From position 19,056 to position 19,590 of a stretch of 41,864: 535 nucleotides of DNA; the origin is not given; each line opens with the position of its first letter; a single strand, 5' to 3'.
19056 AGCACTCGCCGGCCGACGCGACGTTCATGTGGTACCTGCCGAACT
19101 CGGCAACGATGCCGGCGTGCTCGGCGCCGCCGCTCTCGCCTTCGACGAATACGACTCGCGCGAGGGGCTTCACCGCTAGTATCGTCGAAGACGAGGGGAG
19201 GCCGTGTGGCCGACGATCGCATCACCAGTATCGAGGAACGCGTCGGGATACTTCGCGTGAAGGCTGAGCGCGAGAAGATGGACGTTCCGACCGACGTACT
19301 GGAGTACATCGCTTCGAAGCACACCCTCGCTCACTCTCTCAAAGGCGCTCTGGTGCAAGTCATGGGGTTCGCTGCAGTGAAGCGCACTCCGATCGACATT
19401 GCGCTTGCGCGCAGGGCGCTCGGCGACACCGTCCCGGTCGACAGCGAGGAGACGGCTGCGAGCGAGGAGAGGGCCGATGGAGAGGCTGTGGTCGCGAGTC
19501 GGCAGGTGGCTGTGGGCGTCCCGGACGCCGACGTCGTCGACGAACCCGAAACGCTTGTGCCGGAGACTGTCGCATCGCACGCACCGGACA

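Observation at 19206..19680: DnaA AAA+ lid (domain IIIb)-like module fused to a DUF362 / 2x[4Fe-4S] protein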

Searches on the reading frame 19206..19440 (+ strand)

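Call 3: search_protein_families(library=pfam, proteins=[window:19206-19440:+], max_evalue=10)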
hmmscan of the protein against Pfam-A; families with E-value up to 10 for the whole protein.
window:19206-19440:+ (78 aa): 1 family
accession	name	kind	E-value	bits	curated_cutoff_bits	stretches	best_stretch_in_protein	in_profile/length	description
PF22688.2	Hda_lid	-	0.12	12.9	27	1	10-39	2-31/65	Hda, lid domain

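Call 4: search_protein_families(library=ncbifam, proteins=[window:19206-19440:+], max_evalue=10)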
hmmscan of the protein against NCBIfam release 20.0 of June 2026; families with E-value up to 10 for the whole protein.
window:19206-19440:+ (78 aa): 4 families
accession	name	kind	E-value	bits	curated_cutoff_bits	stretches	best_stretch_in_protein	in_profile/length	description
TIGR00362.1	DnaA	equivalog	5.3e-11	42.2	343.9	1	8-75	270-338/437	chromosomal replication initiator protein DnaA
TIGR03420.1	DnaA_homol_Hda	equivalog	0.0094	15.5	194.8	1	10-72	162-225/226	DnaA regulatory inactivator Hda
NF008853.0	PRK11891.1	equivalog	0.041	12.5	560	1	25-76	105-156/430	aspartate carbamoyltransferase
NF006085.0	PRK08233.1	equivalog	0.062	13.1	198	1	27-74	80-121/184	hypothetical protein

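Call 12: find_homologous_proteins(query=A2, max_evalue=0.001)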
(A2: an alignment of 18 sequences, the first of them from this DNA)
Query A2 (18 sequences): 495 candidates shared short words with the query, none scored E <= 0.001.

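Call 13: search_solved_structures(query=A2, max_evalue=1, show_alignments=3)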
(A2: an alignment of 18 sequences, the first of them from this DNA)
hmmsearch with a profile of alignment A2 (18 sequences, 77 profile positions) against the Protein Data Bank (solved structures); distinct sequences matched with E-value up to 1: 25.
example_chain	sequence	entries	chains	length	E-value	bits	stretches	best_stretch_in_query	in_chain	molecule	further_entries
8bv3_A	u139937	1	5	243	4.2e-14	55.3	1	8-75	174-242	Chromosomal replication initiator protein DnaA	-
8btg_A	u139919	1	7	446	7.4e-14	54.5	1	8-75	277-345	Chromosomal replication initiator protein DnaA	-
2z4r_A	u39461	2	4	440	0.0007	22.5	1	10-74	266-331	Chromosomal replication initiator protein dnaA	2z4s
9ti4_H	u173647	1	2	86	0.02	17.9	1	20-40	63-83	Acyl carrier protein, mitochondrial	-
9n50_C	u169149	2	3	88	0.021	17.8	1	20-40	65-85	Acyl carrier protein, mitochondrial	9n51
2dnw_A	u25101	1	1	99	0.022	17.7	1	20-41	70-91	Acyl carrier protein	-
5xtb_G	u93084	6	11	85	0.029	17.4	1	20-40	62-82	Acyl carrier protein, mitochondrial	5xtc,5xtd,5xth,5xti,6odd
8zsk_AB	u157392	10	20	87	0.035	17.1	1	20-40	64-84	Acyl carrier protein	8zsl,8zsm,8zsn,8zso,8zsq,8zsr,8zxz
7v2c_G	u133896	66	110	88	0.036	17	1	20-40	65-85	Acyl carrier protein, mitochondrial | Acyl carrier protein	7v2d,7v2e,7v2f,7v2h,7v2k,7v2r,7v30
5lc5_U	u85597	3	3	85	0.044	16.8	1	20-40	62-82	Acyl carrier protein, mitochondrial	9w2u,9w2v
7dgq_W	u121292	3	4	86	0.045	16.7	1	20-40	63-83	Acyl carrier protein, mitochondrial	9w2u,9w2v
9r01_X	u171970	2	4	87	0.047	16.7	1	20-40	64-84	Acyl carrier protein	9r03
5ldw_T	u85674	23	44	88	0.048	16.7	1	20-40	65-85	Acyl carrier protein, mitochondrial | Acyl carrier protein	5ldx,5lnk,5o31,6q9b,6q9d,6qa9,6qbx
7qh7_w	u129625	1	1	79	0.061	16.3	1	20-38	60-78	Acyl carrier protein, mitochondrial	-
9hcg_w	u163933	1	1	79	0.094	15.7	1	20-38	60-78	Acyl carrier protein, mitochondrial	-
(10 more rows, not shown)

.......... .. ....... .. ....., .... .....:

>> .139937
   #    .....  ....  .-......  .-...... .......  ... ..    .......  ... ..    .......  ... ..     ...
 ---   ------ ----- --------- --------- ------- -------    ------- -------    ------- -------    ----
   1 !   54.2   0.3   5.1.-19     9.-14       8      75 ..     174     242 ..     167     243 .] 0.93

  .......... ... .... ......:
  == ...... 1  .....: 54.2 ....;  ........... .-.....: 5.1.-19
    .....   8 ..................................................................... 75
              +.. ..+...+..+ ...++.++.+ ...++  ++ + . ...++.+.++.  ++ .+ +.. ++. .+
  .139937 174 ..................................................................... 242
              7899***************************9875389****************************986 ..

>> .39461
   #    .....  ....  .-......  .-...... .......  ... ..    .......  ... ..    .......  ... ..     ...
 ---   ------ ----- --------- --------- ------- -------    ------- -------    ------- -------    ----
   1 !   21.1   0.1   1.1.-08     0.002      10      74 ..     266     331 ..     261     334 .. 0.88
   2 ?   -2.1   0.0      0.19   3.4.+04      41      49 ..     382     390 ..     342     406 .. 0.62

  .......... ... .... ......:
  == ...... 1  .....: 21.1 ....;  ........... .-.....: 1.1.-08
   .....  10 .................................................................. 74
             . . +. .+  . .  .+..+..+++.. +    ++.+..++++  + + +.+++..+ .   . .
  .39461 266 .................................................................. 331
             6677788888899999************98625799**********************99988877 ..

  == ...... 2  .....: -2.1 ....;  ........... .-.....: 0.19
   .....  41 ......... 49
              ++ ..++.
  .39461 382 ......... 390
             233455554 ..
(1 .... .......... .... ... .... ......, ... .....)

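Call 22: search_protein_representatives(alignment_id=A2)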
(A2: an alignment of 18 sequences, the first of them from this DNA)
Query: 18 sequences, 77 profile positions. Proteins with E-value up to 0.001 (for the whole library): 2312; up to 1e-10: 129; up to 1e-30: 0. The best 150 are listed.
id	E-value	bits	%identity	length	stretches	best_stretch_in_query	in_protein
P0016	5.9e-29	115.7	-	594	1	1-76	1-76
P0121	3.1e-28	113.5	-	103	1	1-76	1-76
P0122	2.0e-27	110.9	-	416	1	1-76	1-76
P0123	9.1e-27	108.7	-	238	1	1-76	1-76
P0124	2.3e-26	107.4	-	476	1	1-76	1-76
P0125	1.7e-25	104.6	-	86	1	1-74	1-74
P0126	4.6e-19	84.0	-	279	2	7-75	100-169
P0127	1.1e-15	73.2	-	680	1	7-76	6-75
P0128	1.5e-15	72.8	-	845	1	7-76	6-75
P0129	8.6e-15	70.4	-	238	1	8-75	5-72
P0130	1.2e-14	69.9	-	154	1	2-74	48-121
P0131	2.0e-14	69.2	-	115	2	7-75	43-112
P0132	2.8e-14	68.7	-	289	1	2-74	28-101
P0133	3.2e-14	68.5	-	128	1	2-74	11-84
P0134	3.3e-14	68.5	-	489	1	6-75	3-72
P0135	4.7e-14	68.0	-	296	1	2-74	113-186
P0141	2.4e-13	65.7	-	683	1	2-74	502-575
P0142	2.5e-13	65.7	-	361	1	2-74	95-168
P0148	7.5e-13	64.1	-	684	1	2-75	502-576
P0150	8.8e-13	63.9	-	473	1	2-74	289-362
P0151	8.8e-13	63.9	-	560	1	2-74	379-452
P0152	1.0e-12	63.7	-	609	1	3-74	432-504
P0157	1.5e-12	63.2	-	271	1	2-75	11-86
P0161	2.1e-12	62.7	-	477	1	2-74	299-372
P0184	1.1e-11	60.5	-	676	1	7-76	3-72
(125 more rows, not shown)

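Call 23: search_protein_families(library=pfam, proteins=[P0127, P0128, P0129, P0134, P0184, P0126, P0122, P0124, P0123, P0157], max_evalue=0.001)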
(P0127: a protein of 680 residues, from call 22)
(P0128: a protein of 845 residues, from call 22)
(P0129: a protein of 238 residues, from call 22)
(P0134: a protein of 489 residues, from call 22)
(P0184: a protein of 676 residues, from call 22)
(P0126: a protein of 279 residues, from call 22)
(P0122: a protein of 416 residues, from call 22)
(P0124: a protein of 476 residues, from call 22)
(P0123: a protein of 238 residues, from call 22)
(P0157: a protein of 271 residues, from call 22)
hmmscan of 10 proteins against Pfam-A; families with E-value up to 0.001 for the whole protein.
P0127 (680 aa): 12 families
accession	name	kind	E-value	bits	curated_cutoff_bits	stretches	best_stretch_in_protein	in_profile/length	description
PF04015.17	DUF362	-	1.8e-51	175.5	24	1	352-626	1-200/200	Domain of unknown function (DUF362)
PF12837.12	Fer4_6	-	1e-08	35.1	25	1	498-521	1-24/24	4Fe-4S binding domain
PF12838.12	Fer4_7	-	1.6e-08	35.3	27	1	505-551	1-52/52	4Fe-4S dicluster domain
PF13237.11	Fer4_10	-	6.7e-08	32.8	25.5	1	500-547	3-52/53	4Fe-4S dicluster domain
PF13187.11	Fer4_9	-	1.3e-07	31.9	27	1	505-552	1-52/52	4Fe-4S dicluster domain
PF00037.32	Fer4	-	1.3e-07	31.5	21.1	1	500-522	2-24/24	4Fe-4S binding domain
PF14697.11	Fer4_21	-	3.1e-07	30.8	35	1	501-552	3-57/59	4Fe-4S dicluster domain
PF25160.1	LdpA_Fe-S-bd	-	1e-06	28.8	27.6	1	512-553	9-44/49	LdpA Fe-S cluster-binding domain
PF13484.11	Fer4_16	-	1.3e-06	29.5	30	0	505-524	1-20/66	4Fe-4S double cluster binding domain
PF12797.12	Fer4_2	-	9.9e-06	25.6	24.5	0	530-548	3-21/22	4Fe-4S binding domain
PF09861.14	Lar_N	-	4.3e-05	23.3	23.3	1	446-498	144-196/204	Lactate racemase N-terminal domain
PF13183.11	Fer4_8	-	9.2e-05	23.3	27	0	503-518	51-66/68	4Fe-4S dicluster domain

P0128 (845 aa): 14 families
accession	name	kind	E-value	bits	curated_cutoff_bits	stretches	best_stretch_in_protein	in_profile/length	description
PF04015.17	DUF362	-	1.3e-47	162.9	24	1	517-791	1-200/200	Domain of unknown function (DUF362)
PF12838.12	Fer4_7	-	3e-10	40.9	27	1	670-716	1-52/52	4Fe-4S dicluster domain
PF14697.11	Fer4_21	-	2.7e-09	37.5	35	1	695-730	1-39/59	4Fe-4S dicluster domain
PF13237.11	Fer4_10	-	2.7e-08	34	25.5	1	667-712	5-52/53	4Fe-4S dicluster domain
PF00037.32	Fer4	-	5.6e-08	32.7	21.1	0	696-717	2-23/24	4Fe-4S binding domain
PF13187.11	Fer4_9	-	3.3e-07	30.7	27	1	670-717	1-52/52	4Fe-4S dicluster domain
PF12797.12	Fer4_2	-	6.4e-07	29.4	24.5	0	664-683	3-22/22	4Fe-4S binding domain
PF25160.1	LdpA_Fe-S-bd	-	6.9e-07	29.4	27.6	1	671-718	5-44/49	LdpA Fe-S cluster-binding domain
PF12837.12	Fer4_6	-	1.4e-06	28.4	25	0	664-686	2-24/24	4Fe-4S binding domain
PF13484.11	Fer4_16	-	6.2e-06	27.3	30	0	670-696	1-28/66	4Fe-4S double cluster binding domain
PF13183.11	Fer4_8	-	4.7e-05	24.3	27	0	700-731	3-29/68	4Fe-4S dicluster domain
PF13746.11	Fer4_18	-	9.8e-05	23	27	1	653-714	43-97/114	4Fe-4S dicluster domain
PF09861.14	Lar_N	-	0.00032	20.4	23.3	1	611-662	144-195/204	Lactate racemase N-terminal domain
PF12800.12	Fer4_4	-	0.00045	20.8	24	0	700-714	2-16/17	4Fe-4S binding domain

P0129 (238 aa): 1 family
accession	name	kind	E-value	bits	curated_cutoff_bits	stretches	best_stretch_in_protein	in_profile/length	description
PF22688.2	Hda_lid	-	0.00078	19.8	27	0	8-40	3-35/65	Hda, lid domain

P0134 (489 aa): 2 families
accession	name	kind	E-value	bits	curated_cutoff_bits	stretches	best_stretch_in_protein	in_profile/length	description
PF04015.17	DUF362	-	3.8e-34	118.9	24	1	327-471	1-137/200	Domain of unknown function (DUF362)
PF09861.14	Lar_N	-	1.7e-05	24.5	23.3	1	421-472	143-194/204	Lactate racemase N-terminal domain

P0184 (676 aa): 11 families
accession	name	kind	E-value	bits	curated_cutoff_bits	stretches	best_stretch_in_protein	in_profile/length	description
PF04015.17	DUF362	-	7.6e-49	166.9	24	1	345-622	1-200/200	Domain of unknown function (DUF362)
PF12838.12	Fer4_7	-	3e-07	31.3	27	1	498-547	1-52/52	4Fe-4S dicluster domain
PF12797.12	Fer4_2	-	3.6e-07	30.2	24.5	1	527-544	4-21/22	4Fe-4S binding domain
PF00037.32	Fer4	-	1e-06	28.8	21.1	1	528-549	3-24/24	4Fe-4S binding domain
PF12837.12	Fer4_6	-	2.5e-06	27.6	25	1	528-548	4-24/24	4Fe-4S binding domain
PF25160.1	LdpA_Fe-S-bd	-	8.3e-06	25.9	27.6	0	528-549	23-44/49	LdpA Fe-S cluster-binding domain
PF13237.11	Fer4_10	-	1.3e-05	25.5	25.5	1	493-543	3-52/53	4Fe-4S dicluster domain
PF13187.11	Fer4_9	-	3.7e-05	24.1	27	1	498-548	1-52/52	4Fe-4S dicluster domain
PF14697.11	Fer4_21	-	0.00012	22.6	35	0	527-549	2-27/59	4Fe-4S dicluster domain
PF13484.11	Fer4_16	-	0.00014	23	30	0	532-551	1-20/66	4Fe-4S double cluster binding domain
PF09861.14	Lar_N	-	0.00014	21.6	23.3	1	439-491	144-196/204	Lactate racemase N-terminal domain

P0126 (279 aa): 2 families
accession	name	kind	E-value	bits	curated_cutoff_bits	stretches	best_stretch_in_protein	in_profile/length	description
PF00308.24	Bac_DnaA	-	7e-41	140.5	23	1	1-96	67-162/162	Bacterial DnaA ATPAse domain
PF22688.2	Hda_lid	-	2.1e-05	24.9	27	0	104-146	3-45/65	Hda, lid domain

P0122 (416 aa): 1 family
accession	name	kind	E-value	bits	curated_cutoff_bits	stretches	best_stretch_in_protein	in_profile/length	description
PF04015.17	DUF362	-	2.6e-37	129.3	24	1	258-405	1-140/200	Domain of unknown function (DUF362)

P0124 (476 aa): 14 families
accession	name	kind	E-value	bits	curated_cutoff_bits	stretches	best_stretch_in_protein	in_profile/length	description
PF04015.17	DUF362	-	8.4e-20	72.1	24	2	363-461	141-200/200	Domain of unknown function (DUF362)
PF00037.32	Fer4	-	8.2e-12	44.9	21.1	2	366-387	2-23/24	4Fe-4S binding domain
PF13237.11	Fer4_10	-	1.1e-11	44.9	25.5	2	338-383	4-53/53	4Fe-4S dicluster domain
PF12837.12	Fer4_6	-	5.5e-11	42.3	25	2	364-387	1-24/24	4Fe-4S binding domain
PF12838.12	Fer4_7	-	3.7e-10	40.5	27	1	342-386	1-52/52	4Fe-4S dicluster domain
PF13187.11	Fer4_9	-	1.5e-09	38.1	27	1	342-387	1-52/52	4Fe-4S dicluster domain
PF25160.1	LdpA_Fe-S-bd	-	2e-09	37.5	27.6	2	351-388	11-44/49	LdpA Fe-S cluster-binding domain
PF14697.11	Fer4_21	-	2.3e-09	37.6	35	1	335-359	33-58/59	4Fe-4S dicluster domain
PF12797.12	Fer4_2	-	5.3e-09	35.9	24.5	2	336-355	3-22/22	4Fe-4S binding domain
PF13484.11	Fer4_16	-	2.6e-07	31.8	30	0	342-360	1-19/66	4Fe-4S double cluster binding domain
PF13183.11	Fer4_8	-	5.4e-06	27.3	27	0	316-356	25-67/68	4Fe-4S dicluster domain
PF12798.12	Fer4_3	-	9.9e-06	26.5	27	0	343-357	1-15/15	4Fe-4S binding domain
PF12800.12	Fer4_4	-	1.4e-05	25.4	24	0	370-385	2-17/17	4Fe-4S binding domain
PF13534.11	Fer4_17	-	1.8e-05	25.7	22.2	0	318-355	22-58/61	4Fe-4S dicluster domain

P0123 (238 aa): 0 families

P0157 (271 aa): 1 family
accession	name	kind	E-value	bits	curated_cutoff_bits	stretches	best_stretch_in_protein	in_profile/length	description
PF08299.17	Bac_DnaA_C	-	6.2e-29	100.3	31.5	1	105-166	8-69/69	Bacterial dnaA protein helix-turn-helix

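Call 31: predict_structure(alignment_id=A2)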
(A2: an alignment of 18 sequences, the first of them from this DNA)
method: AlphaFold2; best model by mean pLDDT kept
length: 77 residues; sequences in the alignment: 18
mean_pLDDT: 91.7   pTM: 0.80
mean pLDDT of the five models: 91.7, 91.5, 91.1, 90.4, 87.4
residues with pLDDT >= 90: 67; 70-90: 4; 50-70: 6; < 50: 0
segments of 3 or more residues with pLDDT < 50: none
pLDDT, mean of each block of 10 residues (from residue 1): 81 97 95 96 95 95 95 75
secondary structure, 60 per line:
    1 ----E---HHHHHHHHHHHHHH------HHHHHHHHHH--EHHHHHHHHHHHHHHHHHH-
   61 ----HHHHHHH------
elements in order: H9-22 H29-38 H42-59 H65-71
